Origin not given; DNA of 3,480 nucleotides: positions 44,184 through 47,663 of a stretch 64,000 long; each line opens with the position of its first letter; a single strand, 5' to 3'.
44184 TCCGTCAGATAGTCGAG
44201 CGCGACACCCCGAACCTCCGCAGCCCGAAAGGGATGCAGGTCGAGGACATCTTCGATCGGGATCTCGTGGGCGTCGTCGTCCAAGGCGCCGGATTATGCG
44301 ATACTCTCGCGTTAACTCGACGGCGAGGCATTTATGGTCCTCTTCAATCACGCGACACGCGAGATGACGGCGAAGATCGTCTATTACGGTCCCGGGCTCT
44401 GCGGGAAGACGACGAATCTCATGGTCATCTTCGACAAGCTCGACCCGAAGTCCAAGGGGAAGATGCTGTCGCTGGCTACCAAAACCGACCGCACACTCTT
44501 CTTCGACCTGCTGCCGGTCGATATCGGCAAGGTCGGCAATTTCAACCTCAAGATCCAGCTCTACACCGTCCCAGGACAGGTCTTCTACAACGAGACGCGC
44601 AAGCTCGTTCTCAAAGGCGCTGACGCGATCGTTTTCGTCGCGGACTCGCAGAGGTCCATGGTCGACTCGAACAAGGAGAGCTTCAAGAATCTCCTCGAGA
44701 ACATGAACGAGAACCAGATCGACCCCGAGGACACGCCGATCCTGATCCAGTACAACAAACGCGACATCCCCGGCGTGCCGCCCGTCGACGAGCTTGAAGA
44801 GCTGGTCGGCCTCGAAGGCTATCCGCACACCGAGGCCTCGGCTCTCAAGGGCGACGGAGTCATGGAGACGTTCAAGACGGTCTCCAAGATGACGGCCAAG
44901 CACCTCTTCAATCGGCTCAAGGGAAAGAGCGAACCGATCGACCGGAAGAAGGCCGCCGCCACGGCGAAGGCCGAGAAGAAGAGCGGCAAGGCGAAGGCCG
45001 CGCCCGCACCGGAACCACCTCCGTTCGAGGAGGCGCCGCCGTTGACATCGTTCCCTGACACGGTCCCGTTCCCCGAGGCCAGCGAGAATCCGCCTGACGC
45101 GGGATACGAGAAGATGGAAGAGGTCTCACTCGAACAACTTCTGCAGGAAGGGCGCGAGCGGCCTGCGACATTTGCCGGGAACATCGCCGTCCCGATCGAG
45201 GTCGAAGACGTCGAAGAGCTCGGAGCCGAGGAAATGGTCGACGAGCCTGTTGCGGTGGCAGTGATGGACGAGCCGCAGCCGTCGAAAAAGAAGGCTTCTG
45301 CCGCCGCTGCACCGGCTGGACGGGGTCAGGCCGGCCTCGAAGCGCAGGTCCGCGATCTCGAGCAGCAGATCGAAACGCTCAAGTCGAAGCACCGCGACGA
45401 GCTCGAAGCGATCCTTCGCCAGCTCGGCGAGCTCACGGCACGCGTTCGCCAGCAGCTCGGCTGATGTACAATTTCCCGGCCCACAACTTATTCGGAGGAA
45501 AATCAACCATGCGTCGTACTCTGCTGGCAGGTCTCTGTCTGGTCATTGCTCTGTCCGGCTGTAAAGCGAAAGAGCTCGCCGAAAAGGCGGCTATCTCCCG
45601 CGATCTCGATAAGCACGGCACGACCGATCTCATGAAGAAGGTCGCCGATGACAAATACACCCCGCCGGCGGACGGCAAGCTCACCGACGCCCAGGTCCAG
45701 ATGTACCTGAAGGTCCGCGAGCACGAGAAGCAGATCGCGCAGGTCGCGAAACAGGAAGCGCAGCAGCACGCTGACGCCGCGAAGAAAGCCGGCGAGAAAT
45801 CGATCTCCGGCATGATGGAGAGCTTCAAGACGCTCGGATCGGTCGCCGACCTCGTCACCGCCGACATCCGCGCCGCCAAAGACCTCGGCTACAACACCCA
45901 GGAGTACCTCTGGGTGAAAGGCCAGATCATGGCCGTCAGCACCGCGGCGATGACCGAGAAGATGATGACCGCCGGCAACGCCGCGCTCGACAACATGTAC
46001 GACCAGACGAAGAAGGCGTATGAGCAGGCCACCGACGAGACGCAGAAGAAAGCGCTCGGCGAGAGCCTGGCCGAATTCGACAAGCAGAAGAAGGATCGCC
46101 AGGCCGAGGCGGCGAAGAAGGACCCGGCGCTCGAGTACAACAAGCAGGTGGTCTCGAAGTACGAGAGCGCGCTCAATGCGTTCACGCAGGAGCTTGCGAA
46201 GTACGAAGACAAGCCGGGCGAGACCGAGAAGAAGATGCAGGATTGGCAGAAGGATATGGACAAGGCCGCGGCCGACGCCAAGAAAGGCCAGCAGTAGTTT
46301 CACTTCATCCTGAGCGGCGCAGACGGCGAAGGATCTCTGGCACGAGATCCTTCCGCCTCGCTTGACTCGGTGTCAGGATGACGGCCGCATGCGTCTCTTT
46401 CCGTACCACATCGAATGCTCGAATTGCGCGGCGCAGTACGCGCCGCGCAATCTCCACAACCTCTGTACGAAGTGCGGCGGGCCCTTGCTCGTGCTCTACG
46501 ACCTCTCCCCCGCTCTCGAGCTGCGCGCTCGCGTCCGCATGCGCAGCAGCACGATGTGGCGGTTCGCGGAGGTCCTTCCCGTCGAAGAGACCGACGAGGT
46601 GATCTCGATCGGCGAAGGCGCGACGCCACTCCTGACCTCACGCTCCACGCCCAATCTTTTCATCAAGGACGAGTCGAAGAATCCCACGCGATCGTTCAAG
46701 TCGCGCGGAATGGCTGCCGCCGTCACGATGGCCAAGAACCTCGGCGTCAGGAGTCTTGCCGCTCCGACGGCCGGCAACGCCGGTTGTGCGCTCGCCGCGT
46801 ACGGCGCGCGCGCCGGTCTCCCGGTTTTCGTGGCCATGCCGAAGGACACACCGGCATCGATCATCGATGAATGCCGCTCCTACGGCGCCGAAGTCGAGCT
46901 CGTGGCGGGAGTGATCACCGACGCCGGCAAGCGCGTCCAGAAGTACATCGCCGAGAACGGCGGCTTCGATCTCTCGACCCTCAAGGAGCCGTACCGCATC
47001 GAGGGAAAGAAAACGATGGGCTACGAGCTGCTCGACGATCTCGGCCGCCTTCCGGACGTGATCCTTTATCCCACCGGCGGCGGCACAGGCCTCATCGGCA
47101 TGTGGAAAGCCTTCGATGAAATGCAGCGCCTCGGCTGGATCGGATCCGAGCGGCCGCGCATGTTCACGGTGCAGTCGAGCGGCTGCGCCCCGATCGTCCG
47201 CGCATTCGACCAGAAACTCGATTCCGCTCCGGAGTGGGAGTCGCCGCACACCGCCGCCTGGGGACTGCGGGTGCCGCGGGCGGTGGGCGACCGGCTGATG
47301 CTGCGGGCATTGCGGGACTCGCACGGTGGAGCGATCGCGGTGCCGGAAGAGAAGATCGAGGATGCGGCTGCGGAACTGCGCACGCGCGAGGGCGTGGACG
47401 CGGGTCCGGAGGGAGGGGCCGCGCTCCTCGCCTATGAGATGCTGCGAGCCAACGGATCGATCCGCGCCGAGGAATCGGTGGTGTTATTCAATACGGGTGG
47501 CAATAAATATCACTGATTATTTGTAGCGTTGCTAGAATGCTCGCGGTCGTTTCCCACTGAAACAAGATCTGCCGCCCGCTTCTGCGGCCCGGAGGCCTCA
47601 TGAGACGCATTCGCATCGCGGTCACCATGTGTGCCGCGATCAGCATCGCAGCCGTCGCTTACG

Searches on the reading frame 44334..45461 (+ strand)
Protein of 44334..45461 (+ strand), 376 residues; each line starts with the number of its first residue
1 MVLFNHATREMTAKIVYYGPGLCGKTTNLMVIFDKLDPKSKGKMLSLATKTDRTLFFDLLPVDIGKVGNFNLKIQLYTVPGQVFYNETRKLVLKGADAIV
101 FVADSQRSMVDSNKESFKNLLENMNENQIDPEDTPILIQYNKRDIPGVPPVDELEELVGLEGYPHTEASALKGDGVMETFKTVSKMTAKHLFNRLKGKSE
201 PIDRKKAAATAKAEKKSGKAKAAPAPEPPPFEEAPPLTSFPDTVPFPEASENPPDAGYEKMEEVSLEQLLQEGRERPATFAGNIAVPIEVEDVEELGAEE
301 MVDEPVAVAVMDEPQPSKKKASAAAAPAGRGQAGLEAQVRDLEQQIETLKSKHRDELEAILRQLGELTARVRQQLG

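Call 65: search_protein_families(library=pfam, proteins=[window:44334-45461:+], max_evalue=0.00001)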
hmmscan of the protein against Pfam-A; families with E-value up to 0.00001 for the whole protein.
window:44334-45461:+ (376 aa): 1 family
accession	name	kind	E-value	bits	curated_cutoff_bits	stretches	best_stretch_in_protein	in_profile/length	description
PF00025.27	Arf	-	1.3e-07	31.7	22.3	1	62-185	48-172/174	ADP-ribosylation factor family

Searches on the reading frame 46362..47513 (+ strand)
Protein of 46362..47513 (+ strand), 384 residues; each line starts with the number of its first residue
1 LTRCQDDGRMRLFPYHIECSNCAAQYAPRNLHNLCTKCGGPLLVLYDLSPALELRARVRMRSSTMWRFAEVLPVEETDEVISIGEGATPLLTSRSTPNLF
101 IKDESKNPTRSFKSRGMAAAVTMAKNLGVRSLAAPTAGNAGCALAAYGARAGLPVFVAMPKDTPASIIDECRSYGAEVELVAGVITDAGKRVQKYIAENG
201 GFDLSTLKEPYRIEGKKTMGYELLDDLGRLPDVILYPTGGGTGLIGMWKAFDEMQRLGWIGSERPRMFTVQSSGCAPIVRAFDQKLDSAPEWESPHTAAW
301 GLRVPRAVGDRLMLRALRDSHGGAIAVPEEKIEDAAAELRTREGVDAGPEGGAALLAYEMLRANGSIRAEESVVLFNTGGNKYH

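Call 65: search_protein_families(library=pfam, proteins=[window:46362-47513:+], max_evalue=0.00001)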
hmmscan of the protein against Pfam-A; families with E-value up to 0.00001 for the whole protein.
window:46362-47513:+ (384 aa): 1 family
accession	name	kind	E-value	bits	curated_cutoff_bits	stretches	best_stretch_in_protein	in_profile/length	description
PF00291.31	PALP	-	2.4e-67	227.8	35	1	81-379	1-295/295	Pyridoxal-phosphate dependent enzyme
